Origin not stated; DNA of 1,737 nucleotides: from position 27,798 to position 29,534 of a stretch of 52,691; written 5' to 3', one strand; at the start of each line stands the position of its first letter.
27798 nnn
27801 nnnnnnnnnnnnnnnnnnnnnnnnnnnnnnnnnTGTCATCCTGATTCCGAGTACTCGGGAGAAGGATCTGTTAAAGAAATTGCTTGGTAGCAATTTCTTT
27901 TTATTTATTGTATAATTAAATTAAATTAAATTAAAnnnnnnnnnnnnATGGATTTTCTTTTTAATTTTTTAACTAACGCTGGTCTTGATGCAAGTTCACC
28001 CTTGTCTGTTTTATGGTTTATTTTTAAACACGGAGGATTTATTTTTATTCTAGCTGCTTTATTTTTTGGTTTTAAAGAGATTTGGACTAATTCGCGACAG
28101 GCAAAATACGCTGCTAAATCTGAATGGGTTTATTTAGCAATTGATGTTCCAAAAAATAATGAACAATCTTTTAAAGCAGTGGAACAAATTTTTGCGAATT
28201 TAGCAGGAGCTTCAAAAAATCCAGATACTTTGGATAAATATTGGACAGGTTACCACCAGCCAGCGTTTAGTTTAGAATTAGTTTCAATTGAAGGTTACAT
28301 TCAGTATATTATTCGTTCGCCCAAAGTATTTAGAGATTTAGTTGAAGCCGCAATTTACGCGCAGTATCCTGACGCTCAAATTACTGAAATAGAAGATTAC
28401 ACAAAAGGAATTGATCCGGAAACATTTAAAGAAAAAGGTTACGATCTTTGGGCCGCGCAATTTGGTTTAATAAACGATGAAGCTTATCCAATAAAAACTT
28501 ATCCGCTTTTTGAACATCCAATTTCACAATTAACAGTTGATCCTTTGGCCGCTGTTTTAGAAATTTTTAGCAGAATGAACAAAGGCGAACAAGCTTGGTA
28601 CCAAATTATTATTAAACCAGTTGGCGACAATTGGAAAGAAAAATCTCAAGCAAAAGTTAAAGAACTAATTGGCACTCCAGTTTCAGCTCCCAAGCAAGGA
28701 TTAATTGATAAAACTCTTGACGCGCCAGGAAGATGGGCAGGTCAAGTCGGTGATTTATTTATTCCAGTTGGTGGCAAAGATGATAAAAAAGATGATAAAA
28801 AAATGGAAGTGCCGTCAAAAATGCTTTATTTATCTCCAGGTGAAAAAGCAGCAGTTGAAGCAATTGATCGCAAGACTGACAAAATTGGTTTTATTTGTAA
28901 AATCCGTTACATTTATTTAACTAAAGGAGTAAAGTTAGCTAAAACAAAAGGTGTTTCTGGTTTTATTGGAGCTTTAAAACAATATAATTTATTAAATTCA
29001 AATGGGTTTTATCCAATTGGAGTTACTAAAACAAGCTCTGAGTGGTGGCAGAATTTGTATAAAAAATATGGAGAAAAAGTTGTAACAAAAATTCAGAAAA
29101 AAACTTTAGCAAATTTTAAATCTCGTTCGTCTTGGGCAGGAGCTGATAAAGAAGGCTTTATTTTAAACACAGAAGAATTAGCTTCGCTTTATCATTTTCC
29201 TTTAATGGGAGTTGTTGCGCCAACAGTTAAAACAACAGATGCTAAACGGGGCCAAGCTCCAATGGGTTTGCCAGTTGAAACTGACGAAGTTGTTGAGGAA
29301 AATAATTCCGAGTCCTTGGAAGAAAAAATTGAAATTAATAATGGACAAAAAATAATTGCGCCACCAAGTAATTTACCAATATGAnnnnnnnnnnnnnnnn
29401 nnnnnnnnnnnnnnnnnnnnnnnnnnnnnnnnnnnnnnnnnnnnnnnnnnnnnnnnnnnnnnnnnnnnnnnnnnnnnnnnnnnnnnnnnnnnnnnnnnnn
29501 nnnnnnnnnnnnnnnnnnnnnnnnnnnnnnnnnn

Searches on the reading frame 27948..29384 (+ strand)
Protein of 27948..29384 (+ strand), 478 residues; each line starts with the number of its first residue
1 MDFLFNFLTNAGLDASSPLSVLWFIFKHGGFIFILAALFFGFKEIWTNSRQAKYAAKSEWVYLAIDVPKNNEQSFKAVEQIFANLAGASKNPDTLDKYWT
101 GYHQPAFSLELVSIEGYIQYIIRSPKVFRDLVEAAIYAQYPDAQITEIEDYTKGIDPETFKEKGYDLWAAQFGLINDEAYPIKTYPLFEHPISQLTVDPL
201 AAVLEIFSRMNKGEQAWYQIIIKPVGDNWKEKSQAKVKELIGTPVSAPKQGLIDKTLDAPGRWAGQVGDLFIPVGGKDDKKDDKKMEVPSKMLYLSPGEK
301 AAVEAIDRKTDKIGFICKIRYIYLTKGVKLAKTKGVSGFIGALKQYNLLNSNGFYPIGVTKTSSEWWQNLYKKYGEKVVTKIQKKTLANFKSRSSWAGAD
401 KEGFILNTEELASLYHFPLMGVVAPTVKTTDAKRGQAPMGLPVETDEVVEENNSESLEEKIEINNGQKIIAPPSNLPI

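Call 3: search_protein_families(library=pfam, proteins=[window:27948-29384:+], max_evalue=1)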
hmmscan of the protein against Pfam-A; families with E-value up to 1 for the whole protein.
window:27948-29384:+ (478 aa): 0 families

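Call 4: search_protein_families(library=ncbifam, proteins=[window:27948-29384:+], max_evalue=1)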
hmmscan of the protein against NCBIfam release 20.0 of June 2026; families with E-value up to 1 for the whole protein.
window:27948-29384:+ (478 aa): 0 families

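Call 10: find_homologous_proteins(query=window:27948-29384:+, max_evalue=0.001)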
Query window:27948-29384:+ (478 aa): 1230 proteins with E <= 0.001 among 8000 candidates; the best 120 are listed.
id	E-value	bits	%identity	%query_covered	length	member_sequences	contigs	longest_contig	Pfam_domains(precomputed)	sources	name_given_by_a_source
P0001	0.0e+0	1088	100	100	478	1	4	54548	PF26449.1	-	-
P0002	2.4e-244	830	76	100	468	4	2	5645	PF26449.1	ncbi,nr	ncbi:hypothetical protein KKC16_02810 [Patescibacteria group bacterium]|nr:hypothetical protein [Pat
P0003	1.2e-206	705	67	100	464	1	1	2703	PF26449.1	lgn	-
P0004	2.6e-184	632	61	100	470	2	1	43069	PF26449.1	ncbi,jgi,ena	-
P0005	6.5e-178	611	62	94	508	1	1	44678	PF26449.1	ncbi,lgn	-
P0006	4.1e-172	592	59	100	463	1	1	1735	PF26449.1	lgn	-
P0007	6.9e-171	588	56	97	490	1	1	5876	PF26449.1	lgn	-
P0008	1.1e-169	584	77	68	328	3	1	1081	PF26449.1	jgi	-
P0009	1.4e-167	577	57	100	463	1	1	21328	PF26449.1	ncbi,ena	-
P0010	2.0e-162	560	56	100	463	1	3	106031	PF26449.1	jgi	-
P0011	1.5e-159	550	54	100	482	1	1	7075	PF26449.1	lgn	-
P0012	2.6e-159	549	53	100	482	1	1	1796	PF26449.1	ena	-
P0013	1.9e-156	540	54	100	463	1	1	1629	PF26449.1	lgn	-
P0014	3.6e-156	539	54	100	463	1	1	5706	PF26449.1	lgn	-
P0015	5.4e-154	532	53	100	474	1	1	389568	PF26449.1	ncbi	-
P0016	2.9e-152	526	54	100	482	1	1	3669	PF26449.1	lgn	-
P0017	2.8e-151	523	54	100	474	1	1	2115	PF26449.1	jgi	jgi:hypothetical protein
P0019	4.0e-147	509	55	92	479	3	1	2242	PF26449.1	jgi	-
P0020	5.4e-147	509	54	100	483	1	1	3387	PF26449.1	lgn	-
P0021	2.3e-146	507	52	100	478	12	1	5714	PF26449.1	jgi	-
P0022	3.7e-145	503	52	100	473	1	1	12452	PF26449.1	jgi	-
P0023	1.2e-143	498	52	100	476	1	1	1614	PF26449.1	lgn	-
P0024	5.4e-140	486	50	100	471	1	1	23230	PF26449.1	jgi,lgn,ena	-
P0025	8.7e-130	452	48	100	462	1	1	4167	PF26449.1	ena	-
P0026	5.0e-128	446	48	100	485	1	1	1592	PF26449.1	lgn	-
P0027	2.7e-124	434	47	100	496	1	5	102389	PF26449.1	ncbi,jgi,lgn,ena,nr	ncbi:MAG TPA: hypothetical protein PLK76_03385 [bacterium]|nr:hypothetical protein [bacterium]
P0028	1.1e-122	429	47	97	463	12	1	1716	PF26449.1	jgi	-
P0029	1.8e-121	425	47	98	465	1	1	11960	PF26449.1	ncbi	ncbi:MAG: hypothetical protein ABIF17_04565 [Patescibacteria group bacterium]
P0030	4.8e-121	423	46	96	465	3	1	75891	PF26449.1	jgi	jgi:hypothetical protein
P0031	8.0e-118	413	45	100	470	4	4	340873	PF26449.1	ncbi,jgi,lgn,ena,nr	ncbi:MAG TPA: hypothetical protein PLH37_01845 [bacterium]|nr:hypothetical protein [bacterium]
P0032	4.8e-113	397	43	100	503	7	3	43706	PF26449.1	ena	-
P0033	2.1e-111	391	43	98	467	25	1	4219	PF26449.1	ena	-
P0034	2.5e-111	391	41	100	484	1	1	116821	PF26449.1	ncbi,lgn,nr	ncbi:MAG: hypothetical protein PHT40_01000 [Patescibacteria group bacterium]|nr:hypothetical protein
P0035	8.2e-111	389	44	99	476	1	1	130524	PF26449.1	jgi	jgi:hypothetical protein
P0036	9.0e-111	389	45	92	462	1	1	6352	PF26449.1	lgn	-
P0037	1.5e-110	389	43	95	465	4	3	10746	PF26449.1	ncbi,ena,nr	ncbi:MAG TPA: hypothetical protein VJC11_03500 [Patescibacteria group bacterium]|nr:hypothetical pro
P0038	4.7e-110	387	43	97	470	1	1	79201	PF26449.1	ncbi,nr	ncbi:MAG: hypothetical protein Q8M83_05870 [bacterium]|nr:hypothetical protein [bacterium]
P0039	9.5e-110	386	44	93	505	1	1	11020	PF26449.1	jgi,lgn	jgi:hypothetical protein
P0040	1.8e-109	385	45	96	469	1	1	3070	PF26449.1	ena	-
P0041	1.8e-109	385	44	91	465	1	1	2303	PF26449.1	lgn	-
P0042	3.3e-109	384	40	100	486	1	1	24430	PF26449.1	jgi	jgi:hypothetical protein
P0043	4.3e-109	384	44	98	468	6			PF26449.1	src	-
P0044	1.8e-108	382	41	99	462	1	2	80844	PF26449.1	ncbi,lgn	-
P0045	1.9e-108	382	43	100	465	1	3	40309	PF26449.1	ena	-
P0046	2.5e-107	378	41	97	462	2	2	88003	PF26449.1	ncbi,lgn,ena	-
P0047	4.6e-107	377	45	92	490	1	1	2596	PF26449.1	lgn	-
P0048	1.2e-106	376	44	96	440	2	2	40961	PF26449.1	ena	-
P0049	2.0e-106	375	44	91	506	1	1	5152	PF26449.1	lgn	-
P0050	4.4e-106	374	44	90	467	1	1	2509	PF26449.1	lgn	-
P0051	4.7e-106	374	42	100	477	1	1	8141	PF26449.1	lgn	-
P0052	8.4e-106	373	43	90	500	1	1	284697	PF26449.1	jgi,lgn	-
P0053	9.2e-106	373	44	90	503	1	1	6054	PF26449.1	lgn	-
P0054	2.3e-105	371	44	90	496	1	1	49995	PF26449.1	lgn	-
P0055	2.4e-105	371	42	97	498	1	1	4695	PF26449.1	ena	-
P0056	1.9e-104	368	41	97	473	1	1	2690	PF26449.1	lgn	-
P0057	6.3e-104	367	42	94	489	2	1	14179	PF26449.1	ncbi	ncbi:MAG: hypothetical protein V1684_00745 [bacterium]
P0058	6.7e-104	367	44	99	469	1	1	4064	PF26449.1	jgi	jgi:hypothetical protein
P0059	9.6e-104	366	42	93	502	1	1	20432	PF26449.1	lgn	-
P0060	2.8e-103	365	41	97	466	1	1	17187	PF26449.1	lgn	-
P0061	4.6e-103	364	43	98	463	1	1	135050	PF26449.1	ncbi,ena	-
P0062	4.9e-103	364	42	97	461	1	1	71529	PF26449.1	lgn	-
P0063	3.0e-102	361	43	91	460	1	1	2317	PF26449.1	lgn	-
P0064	5.7e-102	360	43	91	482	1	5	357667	PF26449.1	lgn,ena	-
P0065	6.2e-102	360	42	97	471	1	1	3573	PF26449.1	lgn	-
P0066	6.2e-102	360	43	93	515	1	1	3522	PF26449.1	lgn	-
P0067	1.9e-101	359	44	90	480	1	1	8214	PF26449.1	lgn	-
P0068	2.1e-101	358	44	90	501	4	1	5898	PF26449.1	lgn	-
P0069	2.9e-101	358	41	100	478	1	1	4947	PF26449.1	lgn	-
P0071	3.3e-101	358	43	90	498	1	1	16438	PF26449.1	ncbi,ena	-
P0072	3.8e-101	358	43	90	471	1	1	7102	PF26449.1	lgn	-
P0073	3.8e-101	358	40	97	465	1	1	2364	PF26449.1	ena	-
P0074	4.2e-101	357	42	91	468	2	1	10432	PF26449.1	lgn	-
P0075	4.5e-101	357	42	89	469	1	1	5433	PF26449.1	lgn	-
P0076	9.5e-101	356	42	90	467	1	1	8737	PF26449.1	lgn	-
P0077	1.6e-100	356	40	97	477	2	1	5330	PF26449.1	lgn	-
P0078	1.6e-100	356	42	100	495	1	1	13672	PF26449.1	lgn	-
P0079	1.6e-100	355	41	100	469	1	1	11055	PF26449.1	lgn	-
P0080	1.7e-100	355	43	100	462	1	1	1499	PF26449.1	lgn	-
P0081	1.9e-100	355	41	99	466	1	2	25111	PF26449.1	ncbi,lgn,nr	ncbi:hypothetical protein KJ969_03735 [Patescibacteria group bacterium]|nr:hypothetical protein [Pat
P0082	2.2e-100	355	42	99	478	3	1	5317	PF26449.1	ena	-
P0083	2.3e-100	355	39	100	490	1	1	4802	PF26449.1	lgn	-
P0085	3.6e-100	354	41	94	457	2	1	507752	PF26449.1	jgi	-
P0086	3.7e-100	354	42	94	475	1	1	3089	PF26449.1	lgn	-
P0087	3.9e-100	354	43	90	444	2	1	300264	PF26449.1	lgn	-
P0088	4.1e-100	354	40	97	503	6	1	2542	PF26449.1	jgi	jgi:hypothetical protein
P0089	4.6e-100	354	40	97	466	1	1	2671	PF26449.1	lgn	-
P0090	6.5e-100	353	44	88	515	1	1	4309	PF26449.1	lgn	-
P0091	6.6e-100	353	43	91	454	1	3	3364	PF26449.1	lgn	-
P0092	7.3e-100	353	42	90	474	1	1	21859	PF26449.1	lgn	-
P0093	1.4e-99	352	40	92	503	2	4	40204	PF26449.1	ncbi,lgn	-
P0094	2.4e-99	352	41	97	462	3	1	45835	PF26449.1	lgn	-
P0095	2.6e-99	352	40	99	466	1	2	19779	PF26449.1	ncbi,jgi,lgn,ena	ncbi:MAG: hypothetical protein WC289_04705 [Patescibacteria group bacterium]|jgi:hypothetical protei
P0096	3.9e-99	351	42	90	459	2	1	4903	PF26449.1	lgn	-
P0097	4.0e-99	351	42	100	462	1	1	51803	PF26449.1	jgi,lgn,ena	-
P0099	5.4e-99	350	40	91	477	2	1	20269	PF26449.1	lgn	-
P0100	5.7e-99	350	43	99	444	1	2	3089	PF26449.1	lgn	-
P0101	7.9e-99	350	41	94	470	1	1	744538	PF26449.1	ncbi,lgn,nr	ncbi:MAG: hypothetical protein PHW53_03590 [Patescibacteria group bacterium]|nr:hypothetical protein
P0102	8.6e-99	350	42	100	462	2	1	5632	PF26449.1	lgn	-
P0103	9.6e-99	350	41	93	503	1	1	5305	PF26449.1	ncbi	-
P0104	1.1e-98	349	40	97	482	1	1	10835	PF26449.1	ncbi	ncbi:MAG: hypothetical protein V1860_00910 [bacterium]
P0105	1.1e-98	349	44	92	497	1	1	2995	PF26449.1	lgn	-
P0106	1.1e-98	349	41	97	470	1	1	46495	PF26449.1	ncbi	ncbi:hypothetical protein ACFL23_00625 [Patescibacteria group bacterium]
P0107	1.2e-98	349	41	90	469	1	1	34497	PF26449.1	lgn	-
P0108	1.9e-98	349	42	97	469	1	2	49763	PF26449.1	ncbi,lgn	-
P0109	2.9e-98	348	42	97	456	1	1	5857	PF26449.1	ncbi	-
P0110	3.2e-98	348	42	98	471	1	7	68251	PF26449.1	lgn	-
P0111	3.4e-98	348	41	91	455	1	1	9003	PF26449.1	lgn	-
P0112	3.9e-98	348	44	82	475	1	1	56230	PF26449.1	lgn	-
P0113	4.1e-98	348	43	91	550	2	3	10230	PF26449.1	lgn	-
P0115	4.6e-98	347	42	97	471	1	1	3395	PF26449.1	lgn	-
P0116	5.0e-98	347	43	92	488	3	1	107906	PF26449.1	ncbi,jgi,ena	-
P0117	5.2e-98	347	40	97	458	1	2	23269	PF26449.1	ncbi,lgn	-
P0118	5.6e-98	347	41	99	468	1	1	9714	PF26449.1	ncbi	-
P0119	5.7e-98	347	41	93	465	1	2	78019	PF26449.1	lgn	-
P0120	7.9e-98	347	41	96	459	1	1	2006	PF26449.1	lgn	-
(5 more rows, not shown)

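Call 19: search_solved_structures(query=A1, max_evalue=10)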
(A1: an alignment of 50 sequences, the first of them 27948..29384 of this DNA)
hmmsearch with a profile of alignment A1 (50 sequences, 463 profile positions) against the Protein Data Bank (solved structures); distinct sequences matched with E-value up to 10: 0.

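Call 21: find_encoding_contigs(protein=P0101, flank=8000, max_places=2)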
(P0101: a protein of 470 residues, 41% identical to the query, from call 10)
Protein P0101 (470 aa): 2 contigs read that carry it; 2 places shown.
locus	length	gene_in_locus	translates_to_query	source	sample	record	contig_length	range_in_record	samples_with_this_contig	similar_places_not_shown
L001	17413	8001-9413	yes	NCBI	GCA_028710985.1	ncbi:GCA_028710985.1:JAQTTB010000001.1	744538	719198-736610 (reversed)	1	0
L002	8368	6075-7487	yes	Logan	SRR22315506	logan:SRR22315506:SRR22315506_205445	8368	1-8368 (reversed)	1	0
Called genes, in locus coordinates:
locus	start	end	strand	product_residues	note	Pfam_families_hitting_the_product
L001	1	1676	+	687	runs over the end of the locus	PF25917:BSH_RND, PF25990:Beta-barrel_YknX (weak)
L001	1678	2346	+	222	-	PF00005:ABC_tran, PF02463:SMC_N (faint)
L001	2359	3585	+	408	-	PF12704:MacB_PCD, PF02687:FtsX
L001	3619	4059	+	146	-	-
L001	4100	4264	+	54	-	-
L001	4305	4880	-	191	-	-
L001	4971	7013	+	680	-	PF21760:SecD_1st, PF13145:Rotamase_2 (faint), PF00639:Rotamase, PF13616:Rotamase_3, PF00639:Rotamase, PF22599:SecDF_P1_head, PF02355:SecD_SecF_C, PF03176:MMPL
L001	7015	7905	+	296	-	PF07549:Sec_GG (faint), PF02355:SecD_SecF_C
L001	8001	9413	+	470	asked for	PF26449:DUF8128 (weak)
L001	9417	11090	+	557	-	PF10412:TrwB_AAD_bind, PF12696:TraG-D_C (weak)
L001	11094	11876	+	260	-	PF02673:BacA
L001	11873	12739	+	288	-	PF00768:Peptidase_S11, PF13354:Beta-lactamase2 (weak)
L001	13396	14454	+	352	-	PF03054:tRNA_Me_trans, PF20259:tRNA_Me_trans_M, PF20258:tRNA_Me_trans_C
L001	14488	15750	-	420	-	-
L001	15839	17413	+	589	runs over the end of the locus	PF01411:tRNA-synt_2c, PF07973:tRNA_SAD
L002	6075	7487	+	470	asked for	PF26449:DUF8128 (weak)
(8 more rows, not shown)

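Call 22: find_encoding_contigs(protein=P0015, flank=8000, max_places=2)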
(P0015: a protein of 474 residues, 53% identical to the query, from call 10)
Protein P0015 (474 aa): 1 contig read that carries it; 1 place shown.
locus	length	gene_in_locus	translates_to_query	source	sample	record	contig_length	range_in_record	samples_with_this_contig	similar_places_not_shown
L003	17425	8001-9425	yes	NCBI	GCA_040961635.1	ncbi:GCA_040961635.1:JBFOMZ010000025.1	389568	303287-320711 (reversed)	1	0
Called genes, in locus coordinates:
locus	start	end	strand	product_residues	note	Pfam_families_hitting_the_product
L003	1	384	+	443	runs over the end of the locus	PF13231:PMT_2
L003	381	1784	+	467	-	PF13231:PMT_2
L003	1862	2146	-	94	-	-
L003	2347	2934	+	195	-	-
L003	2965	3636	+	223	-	PF01479:S4, PF00849:PseudoU_synth_2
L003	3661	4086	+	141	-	PF00814:TsaD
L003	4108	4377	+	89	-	-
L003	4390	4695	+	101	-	-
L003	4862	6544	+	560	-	PF21760:SecD_1st, PF13616:Rotamase_3, PF00639:Rotamase, PF22599:SecDF_P1_head, PF02355:SecD_SecF_C, PF03176:MMPL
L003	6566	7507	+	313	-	PF02355:SecD_SecF_C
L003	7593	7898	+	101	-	PF01371:Trp_repressor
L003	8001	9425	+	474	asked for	PF26449:DUF8128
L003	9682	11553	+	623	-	PF01935:DUF87 (faint), PF02534:T4SS-DNA_transf (faint), PF10412:TrwB_AAD_bind, PF12696:TraG-D_C (weak), PF23477:zf_Tbcl_2 (faint)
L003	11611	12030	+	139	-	PF03652:RuvX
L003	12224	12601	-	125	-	-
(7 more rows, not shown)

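Call 29: predict_structure(alignment_id=A1)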
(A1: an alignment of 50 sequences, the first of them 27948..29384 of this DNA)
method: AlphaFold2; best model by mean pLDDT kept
length: 478 residues; sequences in the alignment: 50
mean_pLDDT: 81.7   pTM: 0.77
mean pLDDT of the five models: 81.7, 80.7, 80.1, 79.4, 78.0
residues with pLDDT >= 90: 256; 70-90: 110; 50-70: 58; < 50: 54
segments of 3 or more residues with pLDDT < 50: 272-286, 435-442, 444-469
pLDDT, mean of each block of 10 residues (from residue 1): 65 74 84 89 93 92 92 88 95 90 95 96 97 96 94 93 94 95 92 86 94 96 95 91 69 55 58 42 48 84 94 97 93 92 93 93 68 81 94 89 94 94 78 49 43 38 43 53
secondary structure, 60 per line:
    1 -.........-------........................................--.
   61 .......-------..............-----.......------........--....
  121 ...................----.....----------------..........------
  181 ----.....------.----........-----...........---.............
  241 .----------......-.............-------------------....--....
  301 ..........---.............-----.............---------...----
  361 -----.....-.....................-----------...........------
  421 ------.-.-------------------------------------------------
elements in order: H2-10 H18-57 E60-67 H75-88 H94-100 E107-114 E117-125 H126-139 E144-148 E165-174 H185-188 H201-208 E214-224 H228-241 H252-257 H259-271 H291-294 H297-310 E314-326 H332-344 E354-356 H366-370 H372-392 E404-407 H408-414

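Call 31: fold_search(model_id=the predicted structure, library=pdb)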
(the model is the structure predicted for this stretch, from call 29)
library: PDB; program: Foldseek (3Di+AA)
matches with E <= 10: 541; with E <= 0.001: 8
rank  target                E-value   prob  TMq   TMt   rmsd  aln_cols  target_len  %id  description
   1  7o42_E                1.1e-04  1.00  0.32  0.18  10.6       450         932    9  TrwK/VirB4unbound trimer of dimers complex (with Hcp1) from the R388 type IV secretion system determined by cryo-EM. (released 2022-06-22)
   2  7o43_A                1.4e-04  1.00  0.27  0.18  11.0       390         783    9  TrwK/VirB4unbound dimer complex from R388 type IV secretion system determined by cryo-EM. (released 2022-06-22)
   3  7o42_A                1.7e-04  1.00  0.29  0.16  10.5       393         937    9  TrwK/VirB4unbound trimer of dimers complex (with Hcp1) from the R388 type IV secretion system determined by cryo-EM. (released 2022-06-22)
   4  7o43_B                4.0e-04  1.00  0.29  0.19  10.2       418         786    7  TrwK/VirB4unbound dimer complex from R388 type IV secretion system determined by cryo-EM. (released 2022-06-22)
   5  8rtb_A                4.5e-04  1.00  0.30  0.20   9.6       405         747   10  Extended inner membrane complex (IMC) protomer structure (TrwM/VirB3-TrwK/VirB4-TrwI/VirB6-TrwG/VirB8-TrwE/VirB10) fro (released 2024-06-19)
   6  8rtd_O                4.5e-04  1.00  0.30  0.19   9.6       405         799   10  Stalk-Arches-IMC structure from the fully-assembled R388 type IV secretion system determined by cryo-EM. (released 2024-06-19)
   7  8rtd_T                4.5e-04  1.00  0.30  0.19   9.6       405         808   10  Stalk-Arches-IMC structure from the fully-assembled R388 type IV secretion system determined by cryo-EM. (released 2024-06-19)
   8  8rtd_g                5.0e-04  0.99  0.26  0.18  11.4       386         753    9  Stalk-Arches-IMC structure from the fully-assembled R388 type IV secretion system determined by cryo-EM. (released 2024-06-19)
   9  8rtd_h                1.1e-03  1.00  0.33  0.35   9.8       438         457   10  Stalk-Arches-IMC structure from the fully-assembled R388 type IV secretion system determined by cryo-EM. (released 2024-06-19)
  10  8rtd_V                1.2e-03  0.98  0.31  0.23  10.5       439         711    9  Stalk-Arches-IMC structure from the fully-assembled R388 type IV secretion system determined by cryo-EM. (released 2024-06-19)
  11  8rtb_B                1.5e-03  0.98  0.32  0.24  10.0       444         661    9  Extended inner membrane complex (IMC) protomer structure (TrwM/VirB3-TrwK/VirB4-TrwI/VirB6-TrwG/VirB8-TrwE/VirB10) fro (released 2024-06-19)
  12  8rtd_P                2.4e-03  0.97  0.31  0.22  10.3       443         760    9  Stalk-Arches-IMC structure from the fully-assembled R388 type IV secretion system determined by cryo-EM. (released 2024-06-19)
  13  7o41_B                9.8e-03  0.93  0.33  0.25  10.2       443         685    8  Hexameric composite model of the Inner Membrane Complex (IMC) with the Arches from the fully-assembled R388 type IV se (released 2022-06-22)
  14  7o41_A                1.8e-02  0.75  0.27  0.19  10.8       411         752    8  Hexameric composite model of the Inner Membrane Complex (IMC) with the Arches from the fully-assembled R388 type IV se (released 2022-06-22)
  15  6umm_A                5.8e-02  0.51  0.17  0.26   7.8       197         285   13  A complete structure of the ESX-3 translocon complex (released 2019-10-23)
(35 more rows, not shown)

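Call 32: search_protein_representatives(alignment_id=A1)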
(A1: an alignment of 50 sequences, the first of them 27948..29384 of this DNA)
Query: 50 sequences, 463 profile positions. Proteins with E-value up to 0.001 (for the whole library): 3797; up to 1e-10: 2558; up to 1e-30: 1215. The best 150 are listed.
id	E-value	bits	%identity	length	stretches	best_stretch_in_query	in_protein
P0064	5.2e-188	642.1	-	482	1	1-463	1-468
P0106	6.2e-187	638.6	-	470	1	1-463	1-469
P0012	9.4e-186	634.7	-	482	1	1-463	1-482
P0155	2.0e-183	627.0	-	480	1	14-462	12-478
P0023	6.3e-183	625.4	-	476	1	7-463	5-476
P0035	5.7e-180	615.6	-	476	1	1-463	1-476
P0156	4.5e-179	612.7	-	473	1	12-463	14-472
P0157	9.3e-172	588.5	-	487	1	1-463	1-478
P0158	1.7e-171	587.7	-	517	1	1-458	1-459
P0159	3.0e-170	583.5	-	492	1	1-463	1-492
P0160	3.8e-170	583.2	-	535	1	3-444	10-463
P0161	8.4e-170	582.1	-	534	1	3-462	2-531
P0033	9.0e-170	582.0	-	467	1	10-463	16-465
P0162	1.7e-169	581.1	-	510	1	19-463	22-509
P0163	2.3e-168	577.4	-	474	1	1-463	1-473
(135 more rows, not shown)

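Call 49: find_related_loci(query=A1, collection=genome_contigs, flank=6000)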
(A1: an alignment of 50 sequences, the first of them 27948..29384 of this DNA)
Query A1 (478 aa) in genome_contigs; peptide patterns used: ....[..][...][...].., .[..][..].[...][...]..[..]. (x = any residue, [..] = any of these).
600 stretches matched a pattern (row limit reached: there are more); 587 encode a relative of the query (tblastn E <= 1e-3); the best 80 are kept; 80 distinct loci.
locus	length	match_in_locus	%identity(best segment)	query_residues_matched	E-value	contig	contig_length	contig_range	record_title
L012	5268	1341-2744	76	1-478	0e+0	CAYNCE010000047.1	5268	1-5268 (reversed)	MAG TPA_asm: uncultured Gammaproteobacteria bacterium isolate SRP256446_co1_34 genome assembly, contig: NODE_11323_lengt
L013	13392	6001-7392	45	4-478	1e-124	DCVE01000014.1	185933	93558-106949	MAG TPA_asm: Patescibacteria group bacterium UBA2196 UBA2196_contig_7864, whole genome shotgun sequence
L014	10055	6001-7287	43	1-442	6e-110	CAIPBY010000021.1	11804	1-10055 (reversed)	MAG: Candidatus Buchananbacteria bacterium isolate MJ120702A_bin-902 genome assembly, contig: bin-902:021/101, whole gen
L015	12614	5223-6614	43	4-478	2e-109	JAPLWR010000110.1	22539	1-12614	MAG: Candidatus Magasanikiibacteriota bacterium isolate LacPavin_0419_WC70L_MAG_37_6 LacPavin_0419_WC70L_scaffold_8270,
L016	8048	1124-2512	42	1-478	2e-107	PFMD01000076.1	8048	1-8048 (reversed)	MAG: Candidatus Kerfeldbacteria bacterium CG_4_10_14_0_8_um_filter_42_10 CG_4_10_14_0.8_um_filter_scaffold_5969_c, whole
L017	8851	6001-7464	39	1-477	1e-106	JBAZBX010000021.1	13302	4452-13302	MAG: Patescibacteria group bacterium isolate SO_2017_GW1_122 NODE_17354_length_13302_cov_2.960911_OW334_2017, whole geno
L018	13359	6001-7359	40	16-478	6e-106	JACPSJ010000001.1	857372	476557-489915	MAG: Candidatus Kerfeldbacteria bacterium isolate NC_groundwater_702_Ag_S-0.2um_58_11 S36_SO-2_scaffold_22101, whole gen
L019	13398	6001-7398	39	1-478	1e-105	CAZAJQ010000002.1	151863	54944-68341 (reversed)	MAG TPA_asm: uncultured Gammaproteobacteria bacterium isolate binchicken_co38_603 genome assembly, contig: NODE_274_leng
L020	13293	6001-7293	43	1-444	2e-103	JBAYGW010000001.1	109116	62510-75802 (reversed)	MAG: Patescibacteria group bacterium isolate SO_2016_GW1_134 scaffold00414_OW334_2016, whole genome shotgun sequence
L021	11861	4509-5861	42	15-478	2e-103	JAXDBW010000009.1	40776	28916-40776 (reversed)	MAG: Patescibacteria group bacterium isolate POMEDNA-B28 Raw2_k127_59181, whole genome shotgun sequence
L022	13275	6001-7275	43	5-443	7e-103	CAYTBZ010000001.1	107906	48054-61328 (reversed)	MAG TPA_asm: uncultured Gammaproteobacteria bacterium isolate binchicken_co6_188 genome assembly, contig: NODE_46_length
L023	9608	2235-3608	42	1-478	2e-100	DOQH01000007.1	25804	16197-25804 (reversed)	MAG TPA_asm: Candidatus Magasanikbacteria bacterium isolate UBA10142 contig_54053, whole genome shotgun sequence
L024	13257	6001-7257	41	16-445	8e-99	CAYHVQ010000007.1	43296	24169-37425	MAG TPA_asm: uncultured Gammaproteobacteria bacterium isolate ERP119705_co15_630 genome assembly, contig: NODE_602_lengt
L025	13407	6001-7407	39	1-478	4e-99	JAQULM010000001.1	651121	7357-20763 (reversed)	MAG: Patescibacteria group bacterium isolate STD1_130 NODE_12_length_651121_cov_7.335518_Sandtown_D1, whole genome shotg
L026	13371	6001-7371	40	13-477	4e-97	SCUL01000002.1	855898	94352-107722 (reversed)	MAG: Patescibacteria group bacterium isolate FW602_bin.41 FW602_bin.41-126857, whole genome shotgun sequence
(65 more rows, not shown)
